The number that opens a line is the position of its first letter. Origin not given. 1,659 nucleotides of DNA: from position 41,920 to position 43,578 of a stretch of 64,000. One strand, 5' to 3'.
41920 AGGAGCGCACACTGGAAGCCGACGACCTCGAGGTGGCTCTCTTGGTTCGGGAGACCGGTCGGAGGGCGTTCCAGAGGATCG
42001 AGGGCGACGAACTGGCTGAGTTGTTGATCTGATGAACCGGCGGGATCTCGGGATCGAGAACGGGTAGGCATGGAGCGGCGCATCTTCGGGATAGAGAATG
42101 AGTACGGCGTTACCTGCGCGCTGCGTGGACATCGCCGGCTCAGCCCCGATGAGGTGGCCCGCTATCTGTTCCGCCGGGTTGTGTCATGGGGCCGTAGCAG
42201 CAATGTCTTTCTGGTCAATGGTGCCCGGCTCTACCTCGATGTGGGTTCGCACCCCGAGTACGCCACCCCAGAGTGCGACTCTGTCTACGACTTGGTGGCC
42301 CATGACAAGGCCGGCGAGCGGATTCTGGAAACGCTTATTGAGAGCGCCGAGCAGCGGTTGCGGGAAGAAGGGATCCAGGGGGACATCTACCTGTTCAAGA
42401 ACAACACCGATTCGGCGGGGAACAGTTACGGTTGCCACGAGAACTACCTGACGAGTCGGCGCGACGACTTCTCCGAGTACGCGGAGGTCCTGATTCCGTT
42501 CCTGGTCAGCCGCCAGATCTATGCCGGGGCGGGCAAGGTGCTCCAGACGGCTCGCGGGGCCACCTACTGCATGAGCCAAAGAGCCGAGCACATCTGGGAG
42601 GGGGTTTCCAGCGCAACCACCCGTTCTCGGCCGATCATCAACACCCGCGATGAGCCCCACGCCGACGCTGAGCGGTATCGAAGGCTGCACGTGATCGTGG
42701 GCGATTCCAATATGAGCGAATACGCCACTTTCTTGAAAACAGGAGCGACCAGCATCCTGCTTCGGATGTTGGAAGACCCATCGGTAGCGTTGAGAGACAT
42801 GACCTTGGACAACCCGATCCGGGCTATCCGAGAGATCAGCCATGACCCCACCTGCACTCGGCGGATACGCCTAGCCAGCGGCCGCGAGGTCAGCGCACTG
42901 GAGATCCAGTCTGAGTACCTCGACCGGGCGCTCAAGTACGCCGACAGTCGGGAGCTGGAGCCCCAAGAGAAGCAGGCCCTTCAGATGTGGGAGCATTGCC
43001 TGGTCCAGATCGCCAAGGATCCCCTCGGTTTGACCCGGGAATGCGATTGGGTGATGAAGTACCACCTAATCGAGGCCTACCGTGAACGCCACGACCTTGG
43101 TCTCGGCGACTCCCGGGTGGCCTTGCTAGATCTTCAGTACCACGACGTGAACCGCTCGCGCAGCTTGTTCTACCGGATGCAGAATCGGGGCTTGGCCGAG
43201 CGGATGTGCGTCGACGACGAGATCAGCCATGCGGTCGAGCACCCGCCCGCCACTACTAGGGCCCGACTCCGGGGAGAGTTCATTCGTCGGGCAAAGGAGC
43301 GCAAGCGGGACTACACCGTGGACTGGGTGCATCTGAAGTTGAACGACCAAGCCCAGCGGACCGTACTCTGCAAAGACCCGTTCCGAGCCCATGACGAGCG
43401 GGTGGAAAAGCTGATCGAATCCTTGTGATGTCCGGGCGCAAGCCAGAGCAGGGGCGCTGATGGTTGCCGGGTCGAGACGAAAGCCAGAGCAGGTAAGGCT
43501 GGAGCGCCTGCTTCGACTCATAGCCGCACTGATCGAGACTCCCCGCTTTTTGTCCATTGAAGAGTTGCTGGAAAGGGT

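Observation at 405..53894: Window-wide pattern: short tandem duplications concentrated at gene starts and junctions, repeatedly yielding relay ORFs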

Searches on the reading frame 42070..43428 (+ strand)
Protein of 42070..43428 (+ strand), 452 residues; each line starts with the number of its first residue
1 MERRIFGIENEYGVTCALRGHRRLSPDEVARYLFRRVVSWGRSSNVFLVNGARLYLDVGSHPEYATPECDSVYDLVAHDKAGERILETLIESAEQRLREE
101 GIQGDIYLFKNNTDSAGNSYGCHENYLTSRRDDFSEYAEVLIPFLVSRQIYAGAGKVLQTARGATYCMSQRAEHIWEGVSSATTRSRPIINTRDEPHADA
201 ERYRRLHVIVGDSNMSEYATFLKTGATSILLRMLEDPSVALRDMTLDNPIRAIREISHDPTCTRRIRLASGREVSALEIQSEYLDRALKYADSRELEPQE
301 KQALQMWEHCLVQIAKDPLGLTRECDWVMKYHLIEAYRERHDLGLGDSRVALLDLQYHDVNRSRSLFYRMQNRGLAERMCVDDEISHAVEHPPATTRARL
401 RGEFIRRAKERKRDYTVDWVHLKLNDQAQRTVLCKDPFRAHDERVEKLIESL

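Call 11: find_related_loci(query=window:42070-43425:+, collection=genome_contigs, flank=10000)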
Query window:42070-43425:+ (452 aa) in genome_contigs; peptide patterns used: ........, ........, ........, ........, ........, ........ (x = any residue, [..] = any of these).
600 stretches matched a pattern (row limit reached: there are more); 596 encode a relative of the query (tblastn E <= 1e-3); the best 80 are kept; 80 distinct loci.
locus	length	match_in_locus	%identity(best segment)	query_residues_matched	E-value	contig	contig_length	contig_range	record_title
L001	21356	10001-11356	100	1-452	0e+0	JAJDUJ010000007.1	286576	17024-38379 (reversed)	MAG: Acidimicrobiia bacterium isolate jk18x1bzbins.74 k141_83775, whole genome shotgun sequence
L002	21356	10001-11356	99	1-452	0e+0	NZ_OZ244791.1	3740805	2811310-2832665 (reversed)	MAG: Candidatus Poriferisocius sp. isolate cde17ac8-0948-4364-bd42-6cfd40f4f062 chromosome 1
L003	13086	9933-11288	97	1-452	0e+0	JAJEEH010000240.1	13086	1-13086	MAG: Acidimicrobiia bacterium isolate p16x34bins.22 k141_759519, whole genome shotgun sequence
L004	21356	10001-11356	96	1-452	0e+0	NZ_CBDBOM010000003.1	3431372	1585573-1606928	MAG: Candidatus Poriferisocius sp. isolate 6cc4a3fc-7d21-471c-8f5b-206ccb7f2e02 contig_3, whole genome shotgun sequence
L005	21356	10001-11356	94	1-452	0e+0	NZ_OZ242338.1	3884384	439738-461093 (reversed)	MAG: Candidatus Poriferisocius sp. isolate b1648d6f-d579-441a-9e02-68cbdfacbddd chromosome 1, complete sequence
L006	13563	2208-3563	83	1-452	0e+0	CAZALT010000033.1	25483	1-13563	MAG TPA_asm: uncultured Rhabdothermincola sp. isolate SRP344714_co2_478 genome assembly, contig: NODE_4898_length_25483_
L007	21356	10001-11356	83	1-452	0e+0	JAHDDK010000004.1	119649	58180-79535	MAG: Acidimicrobiales bacterium isolate MAG-156 RZ_417, whole genome shotgun sequence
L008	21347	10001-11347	84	1-449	0e+0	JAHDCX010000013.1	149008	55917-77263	MAG: Acidimicrobiales bacterium isolate MAG-144 RZ_282, whole genome shotgun sequence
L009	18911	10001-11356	84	1-452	0e+0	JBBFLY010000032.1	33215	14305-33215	MAG: Acidimicrobiales bacterium isolate Uz-U4-37 NODE_32_length_33215_cov_4.235621, whole genome shotgun sequence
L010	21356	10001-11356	84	1-452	0e+0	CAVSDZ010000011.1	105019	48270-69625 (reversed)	MAG: uncultured Microthrixaceae bacterium isolate MFD02134.bin.2.27 genome assembly, contig: contig_41486, whole genome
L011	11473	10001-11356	84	1-452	0e+0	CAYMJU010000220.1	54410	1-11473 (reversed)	MAG TPA_asm: uncultured Acidimicrobiales bacterium isolate binchicken_co165_317 genome assembly, contig: k141_1038406, w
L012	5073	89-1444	83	1-452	0e+0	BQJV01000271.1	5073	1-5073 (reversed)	MAG: Acidimicrobiales bacterium DHS20C19 DNA, sequence271, whole genome shotgun sequence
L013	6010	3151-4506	83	1-452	0e+0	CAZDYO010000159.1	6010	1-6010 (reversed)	MAG TPA_asm: uncultured Acidimicrobiales bacterium isolate SRP216583_co1_145 genome assembly, contig: NODE_14080_length_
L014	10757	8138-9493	83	1-452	0e+0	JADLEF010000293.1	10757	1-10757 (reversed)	MAG: Acidimicrobiales bacterium isolate SJ307 c_000001011071, whole genome shotgun sequence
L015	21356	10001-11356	82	1-452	0e+0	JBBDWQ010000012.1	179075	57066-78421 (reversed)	MAG: Acidimicrobiales bacterium isolate LejiaD_68_331 Lejia_D_159_length_179075_cov_205, whole genome shotgun sequence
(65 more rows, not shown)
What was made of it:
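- They also appear in complete chromosome-level MAG assemblies of sister species (call 11).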

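Call 14: find_encoding_contigs(protein=window:42070-43428:+, flank=10000, max_places=4)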
Protein window:42070-43428:+ (452 aa): 4 contigs read that carry it; 3 places shown.
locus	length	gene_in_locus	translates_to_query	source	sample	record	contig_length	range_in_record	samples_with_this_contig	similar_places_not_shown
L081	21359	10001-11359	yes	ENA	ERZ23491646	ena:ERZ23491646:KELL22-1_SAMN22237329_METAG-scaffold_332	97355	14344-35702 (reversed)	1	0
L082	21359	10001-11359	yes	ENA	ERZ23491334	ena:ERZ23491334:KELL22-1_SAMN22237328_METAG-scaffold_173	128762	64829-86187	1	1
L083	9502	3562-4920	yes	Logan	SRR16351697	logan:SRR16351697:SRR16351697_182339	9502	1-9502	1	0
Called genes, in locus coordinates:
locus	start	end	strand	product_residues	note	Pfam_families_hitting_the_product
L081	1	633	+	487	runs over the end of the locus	PF13380:CoA_binding_2, PF13607:Succ_CoA_lig, PF19045:Ligase_CoA_2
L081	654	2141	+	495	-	PF02113:Peptidase_S13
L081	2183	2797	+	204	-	PF02190:LON_substr_bdg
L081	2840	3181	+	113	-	-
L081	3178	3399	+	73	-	-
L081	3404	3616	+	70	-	-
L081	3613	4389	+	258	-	PF14801:TrmI-like_N, PF08704:GCD14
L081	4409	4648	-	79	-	PF13459:Fer4_15, PF13370:Fer4_13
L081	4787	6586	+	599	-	PF13191:AAA_16 (faint), PF17758:Prot_ATP_ID_OB_N, PF16450:Prot_ATP_ID_OB_C, PF00004:AAA, PF13671:AAA_33 (faint)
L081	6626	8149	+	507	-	PF03136:Pup_ligase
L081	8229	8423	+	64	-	PF05639:Pup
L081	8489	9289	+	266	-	PF00227:Proteasome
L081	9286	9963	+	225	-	PF00227:Proteasome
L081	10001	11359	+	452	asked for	PF03136:Pup_ligase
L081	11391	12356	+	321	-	PF13280:WYL, PF25583:WCX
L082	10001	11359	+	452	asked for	PF03136:Pup_ligase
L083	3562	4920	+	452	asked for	PF03136:Pup_ligase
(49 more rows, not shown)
